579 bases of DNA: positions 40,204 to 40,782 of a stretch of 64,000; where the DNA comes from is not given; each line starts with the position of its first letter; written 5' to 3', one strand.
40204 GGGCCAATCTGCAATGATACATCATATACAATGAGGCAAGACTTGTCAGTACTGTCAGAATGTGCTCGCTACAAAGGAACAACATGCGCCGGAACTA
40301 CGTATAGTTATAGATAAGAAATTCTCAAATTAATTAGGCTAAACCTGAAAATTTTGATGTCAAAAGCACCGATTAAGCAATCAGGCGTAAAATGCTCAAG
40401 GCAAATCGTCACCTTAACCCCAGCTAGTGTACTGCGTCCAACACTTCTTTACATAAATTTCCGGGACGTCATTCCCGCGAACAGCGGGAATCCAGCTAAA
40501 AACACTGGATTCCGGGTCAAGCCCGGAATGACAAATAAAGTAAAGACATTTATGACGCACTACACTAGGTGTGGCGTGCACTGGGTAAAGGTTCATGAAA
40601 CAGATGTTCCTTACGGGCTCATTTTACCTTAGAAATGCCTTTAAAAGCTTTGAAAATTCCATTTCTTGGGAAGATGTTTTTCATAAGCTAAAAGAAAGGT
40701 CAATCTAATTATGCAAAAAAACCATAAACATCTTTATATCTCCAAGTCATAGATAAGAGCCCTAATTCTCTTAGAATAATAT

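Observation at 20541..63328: Window-wide family of low-complexity hairpin blocks built from roughly 7-nt words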

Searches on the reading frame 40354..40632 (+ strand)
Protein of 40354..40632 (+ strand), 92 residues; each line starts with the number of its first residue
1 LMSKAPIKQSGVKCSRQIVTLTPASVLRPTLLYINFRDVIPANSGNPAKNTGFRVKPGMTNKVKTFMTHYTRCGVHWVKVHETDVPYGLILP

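Call 87: search_protein_families(library=pfam, proteins=[window:40354-40632:+])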
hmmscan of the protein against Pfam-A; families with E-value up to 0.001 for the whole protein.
window:40354-40632:+ (92 aa): 0 families
